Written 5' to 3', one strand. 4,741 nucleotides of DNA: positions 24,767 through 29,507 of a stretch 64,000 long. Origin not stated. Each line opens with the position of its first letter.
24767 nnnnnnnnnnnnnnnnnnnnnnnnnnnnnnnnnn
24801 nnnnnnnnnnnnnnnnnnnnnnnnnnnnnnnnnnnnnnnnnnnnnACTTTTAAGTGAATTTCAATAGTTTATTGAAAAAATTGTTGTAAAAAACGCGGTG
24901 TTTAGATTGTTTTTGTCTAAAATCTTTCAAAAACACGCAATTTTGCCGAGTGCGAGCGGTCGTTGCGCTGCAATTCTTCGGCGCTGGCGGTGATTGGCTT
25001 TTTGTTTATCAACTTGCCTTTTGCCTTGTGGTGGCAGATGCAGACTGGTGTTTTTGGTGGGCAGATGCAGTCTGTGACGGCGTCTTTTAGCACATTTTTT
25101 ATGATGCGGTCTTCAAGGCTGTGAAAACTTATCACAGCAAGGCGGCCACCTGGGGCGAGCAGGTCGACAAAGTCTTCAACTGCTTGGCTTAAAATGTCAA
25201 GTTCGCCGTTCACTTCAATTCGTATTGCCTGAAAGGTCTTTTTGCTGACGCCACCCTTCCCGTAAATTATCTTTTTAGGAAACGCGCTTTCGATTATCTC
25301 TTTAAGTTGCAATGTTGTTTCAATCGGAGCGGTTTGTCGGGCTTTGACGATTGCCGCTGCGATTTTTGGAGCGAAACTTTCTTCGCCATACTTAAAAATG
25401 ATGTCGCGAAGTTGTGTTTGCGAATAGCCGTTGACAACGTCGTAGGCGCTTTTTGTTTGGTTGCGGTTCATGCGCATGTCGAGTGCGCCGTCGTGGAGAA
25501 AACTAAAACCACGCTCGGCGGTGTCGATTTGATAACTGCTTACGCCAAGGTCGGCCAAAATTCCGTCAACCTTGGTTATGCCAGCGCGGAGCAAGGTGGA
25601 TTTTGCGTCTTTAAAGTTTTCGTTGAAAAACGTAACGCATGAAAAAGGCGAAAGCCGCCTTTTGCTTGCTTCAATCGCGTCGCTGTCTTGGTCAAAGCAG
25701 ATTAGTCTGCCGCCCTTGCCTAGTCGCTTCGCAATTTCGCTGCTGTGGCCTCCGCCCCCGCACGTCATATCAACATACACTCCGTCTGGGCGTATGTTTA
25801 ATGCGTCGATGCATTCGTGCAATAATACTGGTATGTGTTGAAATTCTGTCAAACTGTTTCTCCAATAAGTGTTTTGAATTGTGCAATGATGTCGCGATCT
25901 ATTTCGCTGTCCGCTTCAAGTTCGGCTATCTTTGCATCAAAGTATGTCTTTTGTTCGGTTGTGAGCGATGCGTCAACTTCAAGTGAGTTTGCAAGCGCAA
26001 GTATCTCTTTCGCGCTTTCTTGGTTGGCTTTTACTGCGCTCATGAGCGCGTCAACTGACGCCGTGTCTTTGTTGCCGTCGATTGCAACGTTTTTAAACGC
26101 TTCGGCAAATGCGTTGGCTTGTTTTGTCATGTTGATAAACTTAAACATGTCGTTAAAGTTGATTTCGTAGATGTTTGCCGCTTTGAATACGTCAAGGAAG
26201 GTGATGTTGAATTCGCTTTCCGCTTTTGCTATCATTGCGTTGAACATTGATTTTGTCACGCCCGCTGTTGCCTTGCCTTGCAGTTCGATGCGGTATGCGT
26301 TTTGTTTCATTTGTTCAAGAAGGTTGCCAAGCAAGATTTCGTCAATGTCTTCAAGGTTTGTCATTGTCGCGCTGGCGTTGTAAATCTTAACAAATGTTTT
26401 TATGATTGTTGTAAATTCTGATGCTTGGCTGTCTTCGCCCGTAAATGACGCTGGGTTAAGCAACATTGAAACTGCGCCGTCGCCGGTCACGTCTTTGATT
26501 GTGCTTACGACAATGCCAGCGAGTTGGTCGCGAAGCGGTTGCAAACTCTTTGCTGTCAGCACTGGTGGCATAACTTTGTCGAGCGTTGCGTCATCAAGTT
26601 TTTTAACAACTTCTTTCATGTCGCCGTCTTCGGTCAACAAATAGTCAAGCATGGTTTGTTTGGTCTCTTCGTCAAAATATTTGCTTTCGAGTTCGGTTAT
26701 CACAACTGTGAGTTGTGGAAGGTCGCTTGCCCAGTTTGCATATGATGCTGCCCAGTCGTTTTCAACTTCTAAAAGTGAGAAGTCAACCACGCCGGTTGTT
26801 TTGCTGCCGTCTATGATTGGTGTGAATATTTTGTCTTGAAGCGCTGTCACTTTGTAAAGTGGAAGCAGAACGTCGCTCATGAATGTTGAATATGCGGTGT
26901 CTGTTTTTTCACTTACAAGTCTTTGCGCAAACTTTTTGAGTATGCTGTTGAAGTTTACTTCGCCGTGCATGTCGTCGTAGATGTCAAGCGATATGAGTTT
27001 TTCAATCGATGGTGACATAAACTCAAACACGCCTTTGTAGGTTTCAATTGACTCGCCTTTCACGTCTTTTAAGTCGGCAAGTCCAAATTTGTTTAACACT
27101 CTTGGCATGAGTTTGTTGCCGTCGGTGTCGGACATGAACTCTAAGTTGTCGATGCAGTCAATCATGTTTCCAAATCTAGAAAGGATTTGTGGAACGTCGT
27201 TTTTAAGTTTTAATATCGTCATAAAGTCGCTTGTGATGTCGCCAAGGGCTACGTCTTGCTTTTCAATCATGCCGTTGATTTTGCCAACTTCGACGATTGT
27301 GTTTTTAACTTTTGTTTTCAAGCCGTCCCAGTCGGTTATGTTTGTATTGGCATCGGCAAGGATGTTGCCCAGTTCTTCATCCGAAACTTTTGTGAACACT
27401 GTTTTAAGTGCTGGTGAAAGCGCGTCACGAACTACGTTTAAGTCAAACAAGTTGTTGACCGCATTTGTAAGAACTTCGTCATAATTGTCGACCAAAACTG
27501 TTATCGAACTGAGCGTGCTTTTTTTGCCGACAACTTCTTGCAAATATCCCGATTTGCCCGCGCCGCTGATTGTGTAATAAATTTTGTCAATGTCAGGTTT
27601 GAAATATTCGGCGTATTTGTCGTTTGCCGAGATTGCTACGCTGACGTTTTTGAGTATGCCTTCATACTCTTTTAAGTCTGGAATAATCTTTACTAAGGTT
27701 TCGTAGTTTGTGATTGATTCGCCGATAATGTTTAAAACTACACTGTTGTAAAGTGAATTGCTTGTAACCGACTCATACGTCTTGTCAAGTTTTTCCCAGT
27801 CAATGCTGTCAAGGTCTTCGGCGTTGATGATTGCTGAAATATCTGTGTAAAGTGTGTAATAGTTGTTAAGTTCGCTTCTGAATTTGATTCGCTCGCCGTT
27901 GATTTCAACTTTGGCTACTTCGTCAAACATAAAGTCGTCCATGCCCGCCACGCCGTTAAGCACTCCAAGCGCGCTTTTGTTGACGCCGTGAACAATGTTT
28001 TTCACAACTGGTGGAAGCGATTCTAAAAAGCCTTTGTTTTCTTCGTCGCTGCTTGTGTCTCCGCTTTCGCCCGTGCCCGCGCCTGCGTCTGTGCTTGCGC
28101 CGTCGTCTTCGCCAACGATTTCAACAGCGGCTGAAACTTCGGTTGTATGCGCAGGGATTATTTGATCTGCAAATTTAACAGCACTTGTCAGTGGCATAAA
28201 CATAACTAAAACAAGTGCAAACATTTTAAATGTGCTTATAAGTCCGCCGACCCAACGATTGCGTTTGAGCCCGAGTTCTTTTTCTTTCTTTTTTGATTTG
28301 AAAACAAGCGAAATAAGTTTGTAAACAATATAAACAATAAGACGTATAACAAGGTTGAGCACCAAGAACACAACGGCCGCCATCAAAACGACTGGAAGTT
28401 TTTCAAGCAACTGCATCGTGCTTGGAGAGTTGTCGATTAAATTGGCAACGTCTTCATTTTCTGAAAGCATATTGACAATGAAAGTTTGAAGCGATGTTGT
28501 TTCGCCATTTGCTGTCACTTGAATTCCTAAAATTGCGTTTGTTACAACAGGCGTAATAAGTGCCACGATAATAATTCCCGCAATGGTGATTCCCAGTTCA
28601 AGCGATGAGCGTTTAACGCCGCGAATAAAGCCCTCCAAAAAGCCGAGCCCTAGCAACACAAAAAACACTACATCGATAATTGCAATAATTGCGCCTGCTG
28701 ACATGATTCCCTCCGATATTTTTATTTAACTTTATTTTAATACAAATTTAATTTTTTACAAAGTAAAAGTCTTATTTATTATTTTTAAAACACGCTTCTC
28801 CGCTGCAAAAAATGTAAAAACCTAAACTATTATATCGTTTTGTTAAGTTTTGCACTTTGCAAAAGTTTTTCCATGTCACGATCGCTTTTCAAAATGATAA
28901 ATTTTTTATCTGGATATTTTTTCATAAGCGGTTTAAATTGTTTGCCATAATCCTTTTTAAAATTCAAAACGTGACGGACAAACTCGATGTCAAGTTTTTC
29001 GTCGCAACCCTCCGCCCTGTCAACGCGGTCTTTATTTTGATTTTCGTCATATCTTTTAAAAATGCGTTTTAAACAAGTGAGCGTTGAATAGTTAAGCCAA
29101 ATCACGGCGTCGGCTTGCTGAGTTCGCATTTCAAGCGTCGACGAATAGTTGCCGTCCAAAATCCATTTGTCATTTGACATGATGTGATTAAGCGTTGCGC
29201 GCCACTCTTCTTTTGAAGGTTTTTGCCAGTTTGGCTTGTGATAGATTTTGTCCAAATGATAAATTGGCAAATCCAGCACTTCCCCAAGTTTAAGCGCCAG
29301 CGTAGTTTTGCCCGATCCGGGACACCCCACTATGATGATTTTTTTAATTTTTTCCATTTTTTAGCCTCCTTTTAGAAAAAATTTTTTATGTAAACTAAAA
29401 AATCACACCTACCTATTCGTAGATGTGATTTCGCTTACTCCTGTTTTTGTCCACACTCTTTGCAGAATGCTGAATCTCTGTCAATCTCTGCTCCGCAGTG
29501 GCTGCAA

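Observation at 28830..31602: Tandem array of four divergent small winged-helix-like paralogs with acidic tails, flanked by an HD nucleotidase, a Zn-ribbon membrane protein and a P-loop kinase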

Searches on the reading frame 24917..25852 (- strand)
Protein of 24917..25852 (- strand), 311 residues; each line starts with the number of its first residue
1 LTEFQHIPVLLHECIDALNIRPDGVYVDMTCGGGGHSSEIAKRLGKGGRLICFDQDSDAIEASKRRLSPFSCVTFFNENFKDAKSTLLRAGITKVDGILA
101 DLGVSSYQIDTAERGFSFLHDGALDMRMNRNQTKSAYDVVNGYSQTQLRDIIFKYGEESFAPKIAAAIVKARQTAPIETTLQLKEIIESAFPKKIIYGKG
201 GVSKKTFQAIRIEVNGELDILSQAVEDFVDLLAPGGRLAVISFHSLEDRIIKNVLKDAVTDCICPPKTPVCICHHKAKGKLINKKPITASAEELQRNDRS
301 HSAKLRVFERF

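Call 42: search_protein_families(library=pfam, proteins=[window:24917-25852:-], max_evalue=0.001)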
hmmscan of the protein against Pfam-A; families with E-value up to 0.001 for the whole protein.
window:24917-25852:- (311 aa): 5 families
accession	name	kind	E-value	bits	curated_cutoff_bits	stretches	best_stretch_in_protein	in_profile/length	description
PF01795.25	Methyltransf_5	-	2.4e-116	389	27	1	3-310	1-308/309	MraW methylase family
PF13847.12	Methyltransf_31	-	1.5e-06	28.4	27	1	23-99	4-79/145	Methyltransferase domain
PF01728.25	FtsJ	-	3.1e-05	24.4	24.1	1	11-138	9-127/181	FtsJ-like methyltransferase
PF13649.12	Methyltransf_25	-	0.00038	21.5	27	0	28-82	3-57/97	Methyltransferase domain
PF08242.18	Methyltransf_12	-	0.00046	21.3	30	0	28-100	2-71/98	Methyltransferase domain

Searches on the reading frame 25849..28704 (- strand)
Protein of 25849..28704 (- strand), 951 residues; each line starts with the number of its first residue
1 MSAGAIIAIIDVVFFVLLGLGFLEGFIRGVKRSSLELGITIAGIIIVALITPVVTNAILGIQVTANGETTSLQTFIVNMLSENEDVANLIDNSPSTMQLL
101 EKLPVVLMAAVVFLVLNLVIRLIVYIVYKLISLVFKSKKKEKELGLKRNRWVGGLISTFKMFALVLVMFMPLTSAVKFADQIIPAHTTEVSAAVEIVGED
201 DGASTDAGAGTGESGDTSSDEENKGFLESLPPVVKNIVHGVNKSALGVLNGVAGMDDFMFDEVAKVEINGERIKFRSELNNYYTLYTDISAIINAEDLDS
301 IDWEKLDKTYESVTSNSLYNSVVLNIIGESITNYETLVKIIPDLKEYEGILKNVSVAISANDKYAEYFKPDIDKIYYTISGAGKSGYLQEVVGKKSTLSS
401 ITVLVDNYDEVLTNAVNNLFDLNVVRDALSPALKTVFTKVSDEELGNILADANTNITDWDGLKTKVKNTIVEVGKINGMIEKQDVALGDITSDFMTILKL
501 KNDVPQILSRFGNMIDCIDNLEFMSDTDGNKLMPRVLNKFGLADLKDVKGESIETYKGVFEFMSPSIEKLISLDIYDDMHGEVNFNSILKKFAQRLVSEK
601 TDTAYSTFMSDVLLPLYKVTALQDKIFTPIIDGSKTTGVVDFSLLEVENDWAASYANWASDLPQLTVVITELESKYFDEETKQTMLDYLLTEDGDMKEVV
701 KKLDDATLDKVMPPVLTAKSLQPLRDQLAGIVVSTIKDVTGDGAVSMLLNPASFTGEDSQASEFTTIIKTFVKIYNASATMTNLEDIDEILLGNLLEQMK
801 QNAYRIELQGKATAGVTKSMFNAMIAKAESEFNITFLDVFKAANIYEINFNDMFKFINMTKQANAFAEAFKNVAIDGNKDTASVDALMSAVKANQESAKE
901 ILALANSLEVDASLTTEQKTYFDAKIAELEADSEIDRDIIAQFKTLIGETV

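Call 3: search_protein_families(library=pfam, proteins=[window:25849-28704:-], max_evalue=1)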
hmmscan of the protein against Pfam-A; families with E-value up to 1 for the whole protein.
window:25849-28704:- (951 aa): 3 families
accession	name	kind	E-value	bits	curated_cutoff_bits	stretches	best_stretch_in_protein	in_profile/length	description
PF02674.22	Colicin_V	-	0.00012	22.5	29.3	1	10-181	1-126/144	Colicin V production protein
PF14684.11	Tricorn_C1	-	0.009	16.3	24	0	576-612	22-57/59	Tricorn protease C1 domain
PF09763.15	Sec3_CC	-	0.96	9.7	27.1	0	456-497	27-68/133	Exocyst complex component Sec3, coiled-coil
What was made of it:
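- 25849..28704 (-): 951-aa membrane protein (CvpA-like N-terminus) overlapping rsmH. It is the constant downstream neighbour. Weak Pfam Colicin_V match (call 3).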

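Call 4: search_protein_families(library=phrogs, proteins=[window:25849-28704:-], max_evalue=1)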
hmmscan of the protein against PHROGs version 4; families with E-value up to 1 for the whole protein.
window:25849-28704:- (951 aa): 3 families
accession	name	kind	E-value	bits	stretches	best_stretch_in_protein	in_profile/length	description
phrog_28098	-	unknown function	0.063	14.5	1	98-138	11-51/89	-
phrog_8886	-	unknown function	0.1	13.5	1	825-913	18-108/159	-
phrog_20854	-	unknown function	0.21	13.2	0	664-724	15-70/73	-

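Call 10: search_protein_families(library=ncbifam, proteins=[window:25849-28704:-], max_evalue=0.1)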
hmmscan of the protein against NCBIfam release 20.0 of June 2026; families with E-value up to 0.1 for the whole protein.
window:25849-28704:- (951 aa): 0 families

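Call 11: search_protein_families(library=padloc, proteins=[window:25849-28704:-], max_evalue=0.1)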
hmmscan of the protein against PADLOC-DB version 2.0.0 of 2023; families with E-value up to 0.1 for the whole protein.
window:25849-28704:- (951 aa): 0 families

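Call 77: find_homologous_proteins(query=window:25849-28704:-, max_evalue=1e-10)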
Query window:25849-28704:- (951 aa): 49 proteins with E <= 1e-10 among 8000 candidates.
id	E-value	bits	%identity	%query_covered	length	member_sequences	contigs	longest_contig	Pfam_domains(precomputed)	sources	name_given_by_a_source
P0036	0.0e+0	2029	100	100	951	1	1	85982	-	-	-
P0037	0.0e+0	2007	99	100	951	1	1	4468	-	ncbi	-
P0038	0.0e+0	2002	99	100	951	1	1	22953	-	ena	-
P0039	0.0e+0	2000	99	100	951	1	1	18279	-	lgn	-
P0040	0.0e+0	1990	98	100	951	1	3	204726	-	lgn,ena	-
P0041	0.0e+0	1849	91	100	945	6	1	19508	PF02674.23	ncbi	-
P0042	0.0e+0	1779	87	100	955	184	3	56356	-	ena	-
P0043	0.0e+0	1770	87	100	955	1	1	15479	-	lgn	-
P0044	0.0e+0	1767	87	100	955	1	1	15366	-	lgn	-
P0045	0.0e+0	1766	87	100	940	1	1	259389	-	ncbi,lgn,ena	-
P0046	0.0e+0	1762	87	100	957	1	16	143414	-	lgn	-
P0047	0.0e+0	1252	63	100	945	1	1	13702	PF02674.23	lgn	-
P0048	0.0e+0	1245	63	100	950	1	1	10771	PF02674.23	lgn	-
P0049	0.0e+0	1235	63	100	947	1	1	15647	PF02674.23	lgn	-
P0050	0.0e+0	1227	62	100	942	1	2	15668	-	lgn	-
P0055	0.0e+0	1116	59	100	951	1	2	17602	-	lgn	-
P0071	1.5e-197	677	39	100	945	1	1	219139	PF02674.23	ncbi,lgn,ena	-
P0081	3.2e-92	329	29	100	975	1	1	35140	PF02674.23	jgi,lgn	-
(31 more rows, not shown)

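Call 78: find_encoding_contigs(protein=P0071, flank=6000, max_places=1)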
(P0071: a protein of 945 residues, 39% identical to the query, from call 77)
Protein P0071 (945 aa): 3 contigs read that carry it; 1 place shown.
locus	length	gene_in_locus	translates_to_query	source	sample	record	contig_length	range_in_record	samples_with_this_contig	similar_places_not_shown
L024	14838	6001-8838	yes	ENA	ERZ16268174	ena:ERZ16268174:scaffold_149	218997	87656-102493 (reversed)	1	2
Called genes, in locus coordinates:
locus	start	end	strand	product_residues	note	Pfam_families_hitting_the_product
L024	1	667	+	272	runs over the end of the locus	PF00142:Fer4_NifH, PF01656:CbiA, PF02374:ArsA_ATPase (weak), PF06564:CBP_BcsQ (weak), PF09140:MipZ, PF10609:ParA, PF13614:AAA_31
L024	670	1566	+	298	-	PF02195:ParB_N, PF17762:HTH_ParB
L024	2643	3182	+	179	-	PF00210:Ferritin (weak), PF02915:Rubrerythrin, PF21349:RUBY_RBDX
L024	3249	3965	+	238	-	-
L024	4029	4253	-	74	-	-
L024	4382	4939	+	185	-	-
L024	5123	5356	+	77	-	PF03992:ABM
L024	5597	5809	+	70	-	PF09954:DUF2188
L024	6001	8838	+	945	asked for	PF02674:Colicin_V (weak)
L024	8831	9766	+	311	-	PF01795:Methyltransf_5, PF13847:Methyltransf_31, PF13649:Methyltransf_25 (faint)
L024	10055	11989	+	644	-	-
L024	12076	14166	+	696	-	-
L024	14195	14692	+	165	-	-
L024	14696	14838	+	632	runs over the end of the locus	PF03717:PBP_dimer, PF00905:Transpeptidase, PF03793:PASTA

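Call 79: find_encoding_contigs(protein=P0055, flank=6000, max_places=1)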
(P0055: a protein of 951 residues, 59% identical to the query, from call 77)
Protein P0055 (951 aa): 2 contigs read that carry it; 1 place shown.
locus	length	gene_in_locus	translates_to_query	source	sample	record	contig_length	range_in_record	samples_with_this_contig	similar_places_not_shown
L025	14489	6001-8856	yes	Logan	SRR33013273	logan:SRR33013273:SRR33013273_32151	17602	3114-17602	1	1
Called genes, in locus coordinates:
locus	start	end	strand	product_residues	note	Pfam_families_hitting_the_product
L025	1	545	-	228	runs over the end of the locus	PF13353:Fer4_12, PF04055:Radical_SAM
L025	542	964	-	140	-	-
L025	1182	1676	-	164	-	PF00692:dUTPase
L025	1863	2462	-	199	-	PF00440:TetR_N, PF14278:TetR_C_8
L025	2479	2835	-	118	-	-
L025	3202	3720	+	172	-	-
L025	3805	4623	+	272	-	PF14808:TMEM164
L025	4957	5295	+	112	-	-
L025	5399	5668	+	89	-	-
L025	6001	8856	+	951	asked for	-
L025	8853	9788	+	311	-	PF01795:Methyltransf_5, PF13847:Methyltransf_31 (faint)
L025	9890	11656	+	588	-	-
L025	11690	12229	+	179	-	PF00588:SpoU_methylase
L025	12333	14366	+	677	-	-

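Call 80: find_encoding_contigs(protein=P0081, flank=6000, max_places=1)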
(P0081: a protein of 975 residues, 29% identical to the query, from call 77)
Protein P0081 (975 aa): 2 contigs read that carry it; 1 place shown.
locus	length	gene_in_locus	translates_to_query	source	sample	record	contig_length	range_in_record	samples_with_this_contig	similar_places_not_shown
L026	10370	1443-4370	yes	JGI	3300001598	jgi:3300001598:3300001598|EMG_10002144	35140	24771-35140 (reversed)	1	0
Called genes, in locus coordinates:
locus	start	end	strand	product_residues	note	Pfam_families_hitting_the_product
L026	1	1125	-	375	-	?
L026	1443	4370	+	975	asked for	PF02674:Colicin_V (faint)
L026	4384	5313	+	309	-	PF01795:Methyltransf_5, PF13847:Methyltransf_31 (faint)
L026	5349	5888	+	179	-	-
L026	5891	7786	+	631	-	PF03717:PBP_dimer, PF00905:Transpeptidase, PF03793:PASTA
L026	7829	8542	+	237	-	PF04298:Zn_peptidase_2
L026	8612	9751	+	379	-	-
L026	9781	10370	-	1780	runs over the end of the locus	PF18657:YDG (weak), PF18676:MBG_2, PF18657:YDG, PF18676:MBG_2, PF18657:YDG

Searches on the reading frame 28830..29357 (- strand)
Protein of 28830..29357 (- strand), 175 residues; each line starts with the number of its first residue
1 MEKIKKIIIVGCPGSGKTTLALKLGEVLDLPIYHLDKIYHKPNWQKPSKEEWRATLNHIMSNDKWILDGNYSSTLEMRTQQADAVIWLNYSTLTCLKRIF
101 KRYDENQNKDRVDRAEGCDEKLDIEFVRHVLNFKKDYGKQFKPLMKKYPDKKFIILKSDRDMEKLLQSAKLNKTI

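Call 3: search_protein_families(library=pfam, proteins=[window:28830-29357:-], max_evalue=1)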
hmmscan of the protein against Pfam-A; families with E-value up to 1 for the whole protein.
window:28830-29357:- (175 aa): 30 families (the best 25 are shown)
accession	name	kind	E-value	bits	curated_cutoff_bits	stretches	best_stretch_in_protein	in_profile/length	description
PF13238.12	AAA_18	-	2e-08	35.2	29.4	1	7-116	1-125/128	AAA domain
PF13671.12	AAA_33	-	0.00017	22.3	27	1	7-29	2-24/143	AAA domain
PF13207.12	AAA_17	-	0.00019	22.1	27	1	10-33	1-24/136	AAA domain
PF01712.25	dNK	-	0.00024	21.4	27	1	58-108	99-149/203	Deoxynucleoside kinase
PF13479.12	AAA_24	-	0.0018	18.6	27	1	5-37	3-36/195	AAA domain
PF08433.16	KTI12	-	0.0018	18.3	22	1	7-29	4-26/271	Chromatin associated protein KTI12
PF13521.12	AAA_28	-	0.0026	18.4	27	1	6-26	1-21/164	AAA domain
PF13401.12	AAA_22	-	0.003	18.3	27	1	7-28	8-29/130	AAA domain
PF17784.7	Sulfotransfer_4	-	0.0034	17.7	22.8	0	6-63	1-54/215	Sulfotransferase domain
PF10662.15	PduV-EutP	-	0.0083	16.4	21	1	5-83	2-65/143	Ethanolamine utilisation - propanediol utilisation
PF20720.3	nSTAND3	-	0.01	16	27.2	1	3-24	16-37/155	Novel STAND NTPase 3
PF00004.35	AAA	-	0.013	16.4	21.2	1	7-62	1-56/131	ATPase family associated with various cellular activities (AAA)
PF01202.28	SKI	-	0.017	15.7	22.1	1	13-41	1-29/159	Shikimate kinase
PF00406.28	ADK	-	0.028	15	26.8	0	72-149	93-147/151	Adenylate kinase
PF03205.20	MobB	-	0.029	14.7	26.6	1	7-53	2-51/133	Molybdopterin guanine dinucleotide synthesis protein B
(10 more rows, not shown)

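Call 4: search_protein_families(library=phrogs, proteins=[window:28830-29357:-], max_evalue=1)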
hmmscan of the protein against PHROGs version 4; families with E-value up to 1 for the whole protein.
window:28830-29357:- (175 aa): 21 families
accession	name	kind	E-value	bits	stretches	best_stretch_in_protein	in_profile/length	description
phrog_761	-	other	6.6e-07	30.3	1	7-138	22-181/362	thymidylate kinase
phrog_2071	-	other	1e-06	29.7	1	6-103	18-105/282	ATPase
phrog_2107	-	other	1.8e-05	25.5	1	4-46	3-45/201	thymidylate kinase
phrog_10255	-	other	4e-05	24.5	1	5-38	2-36/230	kinase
phrog_800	-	head and packaging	7e-05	22.6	2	5-26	33-54/511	terminase small subunit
phrog_139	-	other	0.00042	20.8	1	1-24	80-103/342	deoxynucleoside monophosphate kinase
phrog_3757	-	unknown function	0.00083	19.8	1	4-36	126-158/367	-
phrog_1815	-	other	0.0009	20.5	1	7-31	6-30/197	guanylate kinase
phrog_5484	-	DNA, RNA and nucleotide metabolism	0.0011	19.6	1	5-34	29-58/239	DnaA-like replication initiation protein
phrog_6931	-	unknown function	0.003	17.8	1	7-87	188-264/343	-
phrog_27255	-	unknown function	0.0034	18.5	1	22-45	37-60/88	-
phrog_10401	-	other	0.004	16.9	1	6-36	462-492/667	ATPase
phrog_505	-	other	0.0094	16.4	1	6-24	4-22/295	polynucleotide kinase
phrog_168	-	DNA, RNA and nucleotide metabolism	0.011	16.4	1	3-31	41-69/314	clamp loader of DNA polymerase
phrog_6891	-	other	0.012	16.2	1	5-26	43-64/310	ATPase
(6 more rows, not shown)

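Call 10: search_protein_families(library=ncbifam, proteins=[window:28830-29357:-], max_evalue=0.1)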
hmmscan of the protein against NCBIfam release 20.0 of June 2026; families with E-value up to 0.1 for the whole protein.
window:28830-29357:- (175 aa): 39 families (the best 25 are shown)
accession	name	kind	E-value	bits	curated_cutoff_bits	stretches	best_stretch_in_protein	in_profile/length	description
NF005994.0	PRK08118.1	equivalog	1.1e-54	185.1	215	1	5-170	2-168/172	DNA topology modulation protein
NF005576.0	PRK07261.1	equivalog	1.4e-44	151.8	224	1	6-170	2-168/171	DNA topology modulation protein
NF004861.0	PRK06217.1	equivalog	6e-10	38.8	203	1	5-126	2-126/183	hypothetical protein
TIGR02173.1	cyt_kin_arch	equivalog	6.7e-06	26.2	102.1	1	6-31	2-27/169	(d)CMP kinase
NF001381.0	PRK00279.1-3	equivalog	3.8e-05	23.5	187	0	73-153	98-165/188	adenylate kinase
TIGR01351.1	adk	subfamily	4.8e-05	23.1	168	1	6-30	1-25/212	adenylate kinase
NF005250.0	PRK06761.1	equivalog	0.0001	21.4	270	1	5-93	4-91/282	hypothetical protein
NF002700.0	PRK02496.1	equivalog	0.0005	19.8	262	1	5-32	2-29/184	adenylate kinase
NF005115.0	PRK06547.1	equivalog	0.0005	19.5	173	1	4-44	15-54/172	hypothetical protein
TIGR01360.1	aden_kin_iso1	equivalog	0.00051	19.8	284.1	0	3-24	2-23/188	adenylate kinase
NF001866.0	PRK00625.1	equivalog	0.0013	18.9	142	1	5-38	1-34/173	shikimate kinase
NF045824.1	RhmsylMtase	equivalog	0.0014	18.1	400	1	72-172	62-158/226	rhamnosyl O-methyltransferase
NF010248.0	PRK13695.1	equivalog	0.0017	18.1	156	1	5-29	4-28/180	NTPase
NF010556.0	PRK13951.1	equivalog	0.0019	17.1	560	1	6-37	2-33/492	bifunctional shikimate kinase AroK/3-dehydroquinate synthase AroB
NF003012.0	PRK03839.1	equivalog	0.0033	17.4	152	1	6-102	2-100/180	putative kinase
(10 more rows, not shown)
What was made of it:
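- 28830..29357 (-): FlaR-like P-loop kinase ("DNA topology modulation protein"). It is a neighbour, downstream of the terminator. NCBIfam PRK08118 at E 1e-54 and 185 bits, below the cutoff of 215 (call 10).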

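Call 11: search_protein_families(library=padloc, proteins=[window:28830-29357:-], max_evalue=0.1)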
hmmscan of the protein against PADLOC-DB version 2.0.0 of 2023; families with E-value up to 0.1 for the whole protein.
window:28830-29357:- (175 aa): 10 families
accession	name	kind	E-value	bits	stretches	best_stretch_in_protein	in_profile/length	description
PDLC04232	IetA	-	0.00019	19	1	3-34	115-146/330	-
PDLC02195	IetA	-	0.0005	17.5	1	4-32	137-165/395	-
PDLC04140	mad8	-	0.00051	17.7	1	6-146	29-112/314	mads_8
PDLC02196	IetA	-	0.0014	16.1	1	4-33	122-151/374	-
PDLC02911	VakA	-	0.0019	16.8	1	5-133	3-129/163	-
PDLC00141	GajB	-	0.0029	14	1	2-24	13-35/572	UrvD helicase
PDLC00268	PtuA1|PtuA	-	0.0037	14.7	1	5-104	26-91/411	AAA ATPase domain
PDLC00104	GajB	-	0.0059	13.4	1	2-22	13-33/574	UrvD helicase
PDLC01515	Csx3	-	0.015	12.9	1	4-28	6-30/183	"CAS-I,CAS-III; associated"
PDLC00915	TRIP13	-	0.027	11.9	0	7-24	66-83/302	TRIP13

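Call 64: search_solved_structures(query=window:28830-29357:-, max_evalue=0.001, show_alignments=1)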
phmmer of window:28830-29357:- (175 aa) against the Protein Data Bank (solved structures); distinct sequences matched with E-value up to 0.001: 0.
